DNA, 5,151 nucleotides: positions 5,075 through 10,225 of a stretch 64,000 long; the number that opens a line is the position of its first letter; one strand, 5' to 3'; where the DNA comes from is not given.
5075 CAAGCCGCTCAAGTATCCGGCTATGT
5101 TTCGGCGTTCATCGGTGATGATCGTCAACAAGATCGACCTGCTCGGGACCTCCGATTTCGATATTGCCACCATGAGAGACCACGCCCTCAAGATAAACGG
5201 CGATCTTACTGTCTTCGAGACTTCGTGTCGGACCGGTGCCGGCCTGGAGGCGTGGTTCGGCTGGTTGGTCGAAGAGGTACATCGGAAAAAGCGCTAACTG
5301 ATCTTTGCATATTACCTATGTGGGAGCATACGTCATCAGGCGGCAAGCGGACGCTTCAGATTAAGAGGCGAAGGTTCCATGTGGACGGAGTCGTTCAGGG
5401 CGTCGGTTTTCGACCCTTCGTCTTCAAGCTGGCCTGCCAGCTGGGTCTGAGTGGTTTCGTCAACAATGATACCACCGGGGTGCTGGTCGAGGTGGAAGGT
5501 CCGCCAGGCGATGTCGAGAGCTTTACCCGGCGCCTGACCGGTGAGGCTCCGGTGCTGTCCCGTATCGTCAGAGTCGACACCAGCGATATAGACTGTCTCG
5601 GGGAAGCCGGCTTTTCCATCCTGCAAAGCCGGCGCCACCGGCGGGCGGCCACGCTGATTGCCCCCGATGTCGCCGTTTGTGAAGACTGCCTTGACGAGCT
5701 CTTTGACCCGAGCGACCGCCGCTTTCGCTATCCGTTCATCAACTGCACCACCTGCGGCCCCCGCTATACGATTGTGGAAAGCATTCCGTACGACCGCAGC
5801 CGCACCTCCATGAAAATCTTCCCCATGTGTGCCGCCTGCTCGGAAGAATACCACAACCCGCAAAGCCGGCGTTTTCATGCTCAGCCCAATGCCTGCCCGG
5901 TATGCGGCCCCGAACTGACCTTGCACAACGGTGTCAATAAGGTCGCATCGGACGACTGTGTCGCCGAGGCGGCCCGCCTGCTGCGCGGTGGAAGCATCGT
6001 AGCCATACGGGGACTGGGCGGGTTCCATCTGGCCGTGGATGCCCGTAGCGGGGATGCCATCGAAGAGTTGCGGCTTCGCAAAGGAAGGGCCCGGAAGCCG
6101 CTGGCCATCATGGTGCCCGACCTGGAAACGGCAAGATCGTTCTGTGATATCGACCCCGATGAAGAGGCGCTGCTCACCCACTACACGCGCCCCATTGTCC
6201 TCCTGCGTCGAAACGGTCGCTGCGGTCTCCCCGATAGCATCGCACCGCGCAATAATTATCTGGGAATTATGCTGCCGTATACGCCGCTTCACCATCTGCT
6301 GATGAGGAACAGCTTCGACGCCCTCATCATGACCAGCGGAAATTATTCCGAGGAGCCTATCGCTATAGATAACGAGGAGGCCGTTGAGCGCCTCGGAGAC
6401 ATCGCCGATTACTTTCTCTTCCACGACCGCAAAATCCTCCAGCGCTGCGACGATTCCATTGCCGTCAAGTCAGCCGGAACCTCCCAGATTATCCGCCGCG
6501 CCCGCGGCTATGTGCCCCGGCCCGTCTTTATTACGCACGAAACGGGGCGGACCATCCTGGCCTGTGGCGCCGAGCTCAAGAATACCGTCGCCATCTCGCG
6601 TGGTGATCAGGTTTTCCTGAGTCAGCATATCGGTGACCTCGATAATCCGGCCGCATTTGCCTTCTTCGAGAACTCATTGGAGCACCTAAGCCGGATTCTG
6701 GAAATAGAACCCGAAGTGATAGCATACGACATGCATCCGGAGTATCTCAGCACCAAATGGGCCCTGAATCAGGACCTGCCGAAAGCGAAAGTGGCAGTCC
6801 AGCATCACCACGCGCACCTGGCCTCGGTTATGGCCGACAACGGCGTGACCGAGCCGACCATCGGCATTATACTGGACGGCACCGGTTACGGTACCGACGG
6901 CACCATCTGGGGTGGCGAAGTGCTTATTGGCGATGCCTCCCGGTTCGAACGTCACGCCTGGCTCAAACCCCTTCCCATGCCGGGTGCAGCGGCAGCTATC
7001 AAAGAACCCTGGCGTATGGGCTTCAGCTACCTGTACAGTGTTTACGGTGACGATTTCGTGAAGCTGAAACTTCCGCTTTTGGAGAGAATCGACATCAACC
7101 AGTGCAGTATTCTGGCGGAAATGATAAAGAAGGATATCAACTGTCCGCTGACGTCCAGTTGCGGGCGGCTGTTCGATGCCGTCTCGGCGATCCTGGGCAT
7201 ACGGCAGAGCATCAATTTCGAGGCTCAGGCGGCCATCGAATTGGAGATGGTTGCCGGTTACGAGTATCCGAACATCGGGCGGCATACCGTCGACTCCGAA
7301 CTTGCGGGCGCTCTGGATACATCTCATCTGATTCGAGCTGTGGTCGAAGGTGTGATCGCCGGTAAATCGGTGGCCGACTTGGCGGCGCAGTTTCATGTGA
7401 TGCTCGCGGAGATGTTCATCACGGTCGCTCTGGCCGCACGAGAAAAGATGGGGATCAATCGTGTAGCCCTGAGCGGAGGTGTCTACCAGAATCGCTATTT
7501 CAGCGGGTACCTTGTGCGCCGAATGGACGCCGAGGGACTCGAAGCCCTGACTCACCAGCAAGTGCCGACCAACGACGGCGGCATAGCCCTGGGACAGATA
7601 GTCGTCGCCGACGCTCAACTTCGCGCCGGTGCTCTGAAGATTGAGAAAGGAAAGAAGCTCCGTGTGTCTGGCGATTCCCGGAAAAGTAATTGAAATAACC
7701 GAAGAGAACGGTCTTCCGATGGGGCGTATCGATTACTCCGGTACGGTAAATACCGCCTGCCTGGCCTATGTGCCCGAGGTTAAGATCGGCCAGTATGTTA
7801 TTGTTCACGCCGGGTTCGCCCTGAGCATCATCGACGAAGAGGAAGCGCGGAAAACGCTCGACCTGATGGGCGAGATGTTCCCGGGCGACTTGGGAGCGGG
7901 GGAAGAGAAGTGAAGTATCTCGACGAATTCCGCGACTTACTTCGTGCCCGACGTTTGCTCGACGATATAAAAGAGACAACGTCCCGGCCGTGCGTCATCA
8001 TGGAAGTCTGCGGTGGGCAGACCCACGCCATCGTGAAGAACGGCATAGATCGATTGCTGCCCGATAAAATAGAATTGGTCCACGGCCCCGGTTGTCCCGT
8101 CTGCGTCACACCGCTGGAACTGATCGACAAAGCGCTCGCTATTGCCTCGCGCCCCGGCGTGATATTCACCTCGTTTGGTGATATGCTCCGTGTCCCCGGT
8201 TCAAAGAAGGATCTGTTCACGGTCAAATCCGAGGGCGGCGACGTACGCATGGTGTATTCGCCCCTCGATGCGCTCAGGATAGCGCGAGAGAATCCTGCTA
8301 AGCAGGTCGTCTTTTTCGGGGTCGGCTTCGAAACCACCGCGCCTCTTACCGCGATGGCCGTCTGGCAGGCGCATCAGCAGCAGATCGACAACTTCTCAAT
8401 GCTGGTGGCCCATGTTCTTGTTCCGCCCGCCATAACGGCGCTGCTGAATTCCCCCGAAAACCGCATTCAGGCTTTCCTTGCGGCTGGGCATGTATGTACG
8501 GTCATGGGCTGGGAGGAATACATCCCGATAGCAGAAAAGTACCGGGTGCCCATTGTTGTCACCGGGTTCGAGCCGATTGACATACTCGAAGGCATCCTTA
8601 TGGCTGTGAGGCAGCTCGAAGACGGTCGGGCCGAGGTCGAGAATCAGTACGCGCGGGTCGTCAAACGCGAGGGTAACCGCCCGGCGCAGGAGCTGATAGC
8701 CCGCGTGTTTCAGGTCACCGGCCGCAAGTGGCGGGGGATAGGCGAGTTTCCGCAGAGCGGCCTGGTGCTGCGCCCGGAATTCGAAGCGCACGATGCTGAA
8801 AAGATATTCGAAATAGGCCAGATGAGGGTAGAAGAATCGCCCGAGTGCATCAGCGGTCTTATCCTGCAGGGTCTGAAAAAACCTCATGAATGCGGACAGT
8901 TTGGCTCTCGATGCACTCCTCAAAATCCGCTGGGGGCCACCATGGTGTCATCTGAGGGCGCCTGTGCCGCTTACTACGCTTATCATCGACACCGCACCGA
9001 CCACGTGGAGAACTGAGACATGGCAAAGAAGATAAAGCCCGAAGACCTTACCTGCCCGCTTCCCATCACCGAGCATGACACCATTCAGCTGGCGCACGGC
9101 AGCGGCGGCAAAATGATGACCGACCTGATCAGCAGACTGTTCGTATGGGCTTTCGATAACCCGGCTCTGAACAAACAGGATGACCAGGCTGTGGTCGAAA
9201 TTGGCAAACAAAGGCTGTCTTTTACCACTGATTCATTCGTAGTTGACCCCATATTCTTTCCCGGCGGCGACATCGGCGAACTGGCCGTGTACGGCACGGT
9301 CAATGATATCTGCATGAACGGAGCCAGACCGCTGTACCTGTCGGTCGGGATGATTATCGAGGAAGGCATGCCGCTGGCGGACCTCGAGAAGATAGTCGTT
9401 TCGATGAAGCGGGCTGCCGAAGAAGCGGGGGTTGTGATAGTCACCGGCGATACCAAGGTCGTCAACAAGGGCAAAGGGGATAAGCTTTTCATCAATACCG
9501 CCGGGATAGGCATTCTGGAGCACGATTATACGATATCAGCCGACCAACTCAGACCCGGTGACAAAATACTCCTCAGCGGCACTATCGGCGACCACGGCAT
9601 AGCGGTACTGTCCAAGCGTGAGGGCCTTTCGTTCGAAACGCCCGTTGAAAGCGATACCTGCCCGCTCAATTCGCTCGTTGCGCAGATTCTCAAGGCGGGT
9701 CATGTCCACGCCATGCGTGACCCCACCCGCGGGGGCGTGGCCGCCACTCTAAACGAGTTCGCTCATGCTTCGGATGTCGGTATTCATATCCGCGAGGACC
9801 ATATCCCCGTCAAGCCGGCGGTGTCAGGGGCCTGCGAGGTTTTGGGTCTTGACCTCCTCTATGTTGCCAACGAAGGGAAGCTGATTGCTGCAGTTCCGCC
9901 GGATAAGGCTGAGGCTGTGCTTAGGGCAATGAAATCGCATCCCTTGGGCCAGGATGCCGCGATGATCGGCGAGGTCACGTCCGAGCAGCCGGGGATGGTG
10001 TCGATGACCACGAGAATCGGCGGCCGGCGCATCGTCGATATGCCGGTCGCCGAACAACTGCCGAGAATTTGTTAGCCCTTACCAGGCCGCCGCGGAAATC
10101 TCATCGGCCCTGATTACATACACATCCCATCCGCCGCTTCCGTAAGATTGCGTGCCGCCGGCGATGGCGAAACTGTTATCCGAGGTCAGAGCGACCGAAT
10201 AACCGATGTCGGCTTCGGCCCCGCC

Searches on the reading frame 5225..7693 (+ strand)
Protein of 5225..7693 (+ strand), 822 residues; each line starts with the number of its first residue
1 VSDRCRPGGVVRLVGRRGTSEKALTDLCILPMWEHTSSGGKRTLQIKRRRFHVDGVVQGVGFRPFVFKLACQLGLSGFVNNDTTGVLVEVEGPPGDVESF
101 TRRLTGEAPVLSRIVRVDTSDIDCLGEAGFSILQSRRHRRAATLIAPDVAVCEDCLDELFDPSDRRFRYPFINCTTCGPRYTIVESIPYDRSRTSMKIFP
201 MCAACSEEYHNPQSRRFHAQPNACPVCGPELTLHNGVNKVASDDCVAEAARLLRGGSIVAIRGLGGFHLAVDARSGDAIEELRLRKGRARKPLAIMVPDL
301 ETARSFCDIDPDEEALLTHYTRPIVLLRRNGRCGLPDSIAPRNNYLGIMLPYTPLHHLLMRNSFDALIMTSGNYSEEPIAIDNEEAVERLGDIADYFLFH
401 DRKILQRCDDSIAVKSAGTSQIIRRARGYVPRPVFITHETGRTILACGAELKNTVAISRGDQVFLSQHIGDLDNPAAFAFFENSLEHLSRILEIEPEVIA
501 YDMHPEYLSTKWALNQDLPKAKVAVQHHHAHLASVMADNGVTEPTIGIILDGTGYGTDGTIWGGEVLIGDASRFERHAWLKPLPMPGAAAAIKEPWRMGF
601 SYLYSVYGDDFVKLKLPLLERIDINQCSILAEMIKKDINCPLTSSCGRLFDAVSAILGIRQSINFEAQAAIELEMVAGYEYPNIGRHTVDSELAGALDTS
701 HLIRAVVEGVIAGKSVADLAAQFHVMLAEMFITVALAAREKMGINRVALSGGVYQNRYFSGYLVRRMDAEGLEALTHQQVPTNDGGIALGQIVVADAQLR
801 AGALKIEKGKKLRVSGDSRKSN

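Call 85: search_protein_families(library=pfam, proteins=[window:5225-7693:+], max_evalue=0.00001)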
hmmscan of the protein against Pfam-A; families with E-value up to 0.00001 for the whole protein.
window:5225-7693:+ (822 aa): 5 families
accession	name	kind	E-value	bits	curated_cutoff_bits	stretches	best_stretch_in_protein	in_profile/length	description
PF22521.2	HypF_C_2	-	1.2e-78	264.7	27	1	547-791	1-241/241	Carbamoyltransferase, Kae1-like Domain, second subdomain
PF01300.24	Sua5_yciO_yrdC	-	6.9e-41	140.1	25.1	1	252-425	2-177/178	Telomere recombination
PF17788.7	HypF_C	-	2.2e-35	121.7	23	1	441-538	3-99/99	HypF Kae1-like domain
PF07503.17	zf-HYPF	-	8.1e-33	112.4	23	2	151-184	1-34/34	HypF finger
PF00708.24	Acylphosphatase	-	1.5e-20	73.7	22.5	1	50-132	2-85/85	Acylphosphatase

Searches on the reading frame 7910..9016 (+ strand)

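Call 85: search_protein_families(library=pfam, proteins=[window:7910-9016:+], max_evalue=0.00001)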
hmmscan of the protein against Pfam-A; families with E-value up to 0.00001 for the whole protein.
window:7910-9016:+ (368 aa): 1 family
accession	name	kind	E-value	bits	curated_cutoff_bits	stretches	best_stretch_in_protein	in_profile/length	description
PF01924.21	HypD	-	8.2e-155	515.6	25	1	13-359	3-351/351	Hydrogenase formation hypA family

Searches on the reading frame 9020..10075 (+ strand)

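Call 85: search_protein_families(library=pfam, proteins=[window:9020-10075:+], max_evalue=0.00001)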
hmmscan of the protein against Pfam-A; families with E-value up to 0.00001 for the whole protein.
window:9020-10075:+ (351 aa): 2 families
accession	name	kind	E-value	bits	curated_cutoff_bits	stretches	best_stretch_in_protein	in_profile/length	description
PF02769.27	AIRS_C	-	8e-31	107.7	23.1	1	178-323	1-149/156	AIR synthase related protein, C-terminal domain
PF00586.29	AIRS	-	1.9e-24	86.6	24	1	54-165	2-111/112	AIR synthase related protein, N-terminal domain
